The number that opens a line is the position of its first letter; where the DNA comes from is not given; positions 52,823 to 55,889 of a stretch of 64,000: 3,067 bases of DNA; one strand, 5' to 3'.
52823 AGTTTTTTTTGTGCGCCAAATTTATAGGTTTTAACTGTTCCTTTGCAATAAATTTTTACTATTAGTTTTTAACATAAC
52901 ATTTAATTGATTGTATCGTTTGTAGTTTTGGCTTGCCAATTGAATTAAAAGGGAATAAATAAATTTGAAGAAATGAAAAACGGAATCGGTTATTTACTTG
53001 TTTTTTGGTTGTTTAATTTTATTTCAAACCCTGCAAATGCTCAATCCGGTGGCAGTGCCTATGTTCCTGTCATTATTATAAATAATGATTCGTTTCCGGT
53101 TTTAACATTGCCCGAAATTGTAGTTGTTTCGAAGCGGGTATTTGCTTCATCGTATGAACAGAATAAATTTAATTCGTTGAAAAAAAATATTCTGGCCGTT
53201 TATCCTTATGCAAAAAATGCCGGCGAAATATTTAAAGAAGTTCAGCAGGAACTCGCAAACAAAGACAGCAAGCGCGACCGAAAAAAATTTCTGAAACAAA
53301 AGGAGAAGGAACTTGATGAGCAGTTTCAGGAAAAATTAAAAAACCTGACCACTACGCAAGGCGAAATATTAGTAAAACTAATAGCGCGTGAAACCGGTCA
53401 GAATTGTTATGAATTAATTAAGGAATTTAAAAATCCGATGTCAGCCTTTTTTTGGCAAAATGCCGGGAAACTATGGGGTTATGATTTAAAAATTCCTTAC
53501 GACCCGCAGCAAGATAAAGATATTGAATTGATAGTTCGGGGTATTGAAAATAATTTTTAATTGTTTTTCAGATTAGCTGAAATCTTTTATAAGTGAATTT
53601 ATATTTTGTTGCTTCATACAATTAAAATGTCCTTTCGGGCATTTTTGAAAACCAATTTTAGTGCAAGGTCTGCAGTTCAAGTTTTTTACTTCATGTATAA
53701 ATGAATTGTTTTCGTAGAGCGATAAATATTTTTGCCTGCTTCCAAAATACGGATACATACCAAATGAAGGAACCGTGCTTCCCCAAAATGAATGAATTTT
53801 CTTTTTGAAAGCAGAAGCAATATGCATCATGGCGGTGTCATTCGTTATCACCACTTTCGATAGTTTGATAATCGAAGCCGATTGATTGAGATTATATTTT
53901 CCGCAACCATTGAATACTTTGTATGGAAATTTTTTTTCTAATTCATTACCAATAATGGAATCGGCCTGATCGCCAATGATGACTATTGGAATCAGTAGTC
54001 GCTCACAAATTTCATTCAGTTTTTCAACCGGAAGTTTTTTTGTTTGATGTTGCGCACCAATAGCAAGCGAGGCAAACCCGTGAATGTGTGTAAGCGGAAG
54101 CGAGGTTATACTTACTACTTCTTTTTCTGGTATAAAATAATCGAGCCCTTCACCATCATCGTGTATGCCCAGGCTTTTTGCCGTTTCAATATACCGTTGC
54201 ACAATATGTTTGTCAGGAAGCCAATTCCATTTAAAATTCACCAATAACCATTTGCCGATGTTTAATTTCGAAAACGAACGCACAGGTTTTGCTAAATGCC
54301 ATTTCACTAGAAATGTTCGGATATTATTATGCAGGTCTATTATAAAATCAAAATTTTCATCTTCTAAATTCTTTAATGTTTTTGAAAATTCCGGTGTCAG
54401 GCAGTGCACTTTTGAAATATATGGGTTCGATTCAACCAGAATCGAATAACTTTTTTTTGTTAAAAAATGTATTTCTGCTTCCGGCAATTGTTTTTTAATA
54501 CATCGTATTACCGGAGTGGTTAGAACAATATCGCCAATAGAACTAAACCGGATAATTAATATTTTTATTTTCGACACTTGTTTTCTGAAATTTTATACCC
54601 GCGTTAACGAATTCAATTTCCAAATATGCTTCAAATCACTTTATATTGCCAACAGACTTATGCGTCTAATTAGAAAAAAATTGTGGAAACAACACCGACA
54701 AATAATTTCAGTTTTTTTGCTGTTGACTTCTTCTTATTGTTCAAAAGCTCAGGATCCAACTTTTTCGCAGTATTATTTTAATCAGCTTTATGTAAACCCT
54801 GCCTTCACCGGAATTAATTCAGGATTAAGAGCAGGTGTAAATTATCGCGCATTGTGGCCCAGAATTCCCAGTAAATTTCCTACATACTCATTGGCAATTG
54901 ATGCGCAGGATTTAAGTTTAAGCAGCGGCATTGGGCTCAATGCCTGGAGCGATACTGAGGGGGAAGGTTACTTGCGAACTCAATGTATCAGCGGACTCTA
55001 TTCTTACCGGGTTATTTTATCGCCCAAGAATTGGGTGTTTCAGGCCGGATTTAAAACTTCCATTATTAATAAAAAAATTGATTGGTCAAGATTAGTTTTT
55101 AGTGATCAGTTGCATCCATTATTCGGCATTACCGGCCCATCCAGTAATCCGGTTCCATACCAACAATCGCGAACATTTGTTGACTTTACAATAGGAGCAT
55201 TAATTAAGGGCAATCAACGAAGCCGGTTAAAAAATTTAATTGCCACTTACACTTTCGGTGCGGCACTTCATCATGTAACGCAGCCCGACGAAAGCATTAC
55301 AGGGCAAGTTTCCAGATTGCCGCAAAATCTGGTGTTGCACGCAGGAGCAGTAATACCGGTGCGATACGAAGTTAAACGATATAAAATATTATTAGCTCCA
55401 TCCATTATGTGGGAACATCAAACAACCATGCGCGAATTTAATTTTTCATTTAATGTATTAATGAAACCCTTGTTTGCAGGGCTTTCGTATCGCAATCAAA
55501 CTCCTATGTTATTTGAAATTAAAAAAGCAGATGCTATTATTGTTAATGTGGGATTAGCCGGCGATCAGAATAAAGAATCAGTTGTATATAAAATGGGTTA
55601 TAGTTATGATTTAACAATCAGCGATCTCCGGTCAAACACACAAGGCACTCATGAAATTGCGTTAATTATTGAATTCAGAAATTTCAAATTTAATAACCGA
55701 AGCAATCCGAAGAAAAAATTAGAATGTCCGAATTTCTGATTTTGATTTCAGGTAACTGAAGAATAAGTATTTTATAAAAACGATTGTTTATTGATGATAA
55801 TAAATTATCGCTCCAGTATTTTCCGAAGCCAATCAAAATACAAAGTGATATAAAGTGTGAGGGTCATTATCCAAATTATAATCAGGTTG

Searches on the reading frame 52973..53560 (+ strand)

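Call 45: search_protein_families(library=pfam, proteins=[window:52973-53560:+], max_evalue=0.00001)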
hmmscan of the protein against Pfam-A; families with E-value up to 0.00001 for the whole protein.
window:52973-53560:+ (195 aa): 1 family
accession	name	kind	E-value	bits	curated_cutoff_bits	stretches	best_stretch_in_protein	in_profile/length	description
PF14127.11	DUF4294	-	3.2e-49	167.3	27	1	39-189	1-154/155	Domain of unknown function (DUF4294)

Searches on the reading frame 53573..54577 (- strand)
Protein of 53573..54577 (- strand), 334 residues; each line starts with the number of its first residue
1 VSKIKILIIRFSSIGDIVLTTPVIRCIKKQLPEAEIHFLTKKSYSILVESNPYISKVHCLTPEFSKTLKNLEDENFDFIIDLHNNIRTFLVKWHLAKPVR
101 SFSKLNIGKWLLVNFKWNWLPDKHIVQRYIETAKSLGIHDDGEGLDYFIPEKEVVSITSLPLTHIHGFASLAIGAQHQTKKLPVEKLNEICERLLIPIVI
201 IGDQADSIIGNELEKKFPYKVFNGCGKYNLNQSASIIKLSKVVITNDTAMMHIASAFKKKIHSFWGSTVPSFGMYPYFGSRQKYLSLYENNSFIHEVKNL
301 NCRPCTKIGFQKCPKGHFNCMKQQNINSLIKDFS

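Call 45: search_protein_families(library=pfam, proteins=[window:53573-54577:-], max_evalue=0.00001)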
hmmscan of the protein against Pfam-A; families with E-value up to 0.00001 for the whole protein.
window:53573-54577:- (334 aa): 1 family
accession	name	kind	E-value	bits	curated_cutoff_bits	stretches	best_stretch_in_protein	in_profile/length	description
PF01075.23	Glyco_transf_9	-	1.2e-17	64.5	22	1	67-285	4-227/247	Glycosyltransferase family 9 (heptosyltransferase)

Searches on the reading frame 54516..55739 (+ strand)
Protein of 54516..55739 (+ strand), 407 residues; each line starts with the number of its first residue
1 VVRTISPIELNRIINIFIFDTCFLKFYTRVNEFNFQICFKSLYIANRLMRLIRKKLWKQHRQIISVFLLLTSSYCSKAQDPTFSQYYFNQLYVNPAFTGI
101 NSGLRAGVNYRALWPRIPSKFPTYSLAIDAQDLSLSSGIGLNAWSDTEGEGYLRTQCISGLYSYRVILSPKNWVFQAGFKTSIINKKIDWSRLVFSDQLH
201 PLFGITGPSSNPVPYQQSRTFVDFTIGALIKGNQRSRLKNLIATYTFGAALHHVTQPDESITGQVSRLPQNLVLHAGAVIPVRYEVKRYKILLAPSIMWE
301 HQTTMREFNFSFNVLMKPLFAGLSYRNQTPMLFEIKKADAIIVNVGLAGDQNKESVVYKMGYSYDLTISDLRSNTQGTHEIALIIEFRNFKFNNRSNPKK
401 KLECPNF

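Call 45: search_protein_families(library=pfam, proteins=[window:54516-55739:+], max_evalue=0.00001)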
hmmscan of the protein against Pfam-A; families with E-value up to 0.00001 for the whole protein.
window:54516-55739:+ (407 aa): 1 family
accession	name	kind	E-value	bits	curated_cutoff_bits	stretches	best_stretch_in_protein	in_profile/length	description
PF11751.14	PorP_SprF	-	1.6e-45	156.2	22.3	1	77-383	3-271/273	Type IX secretion system membrane protein PorP/SprF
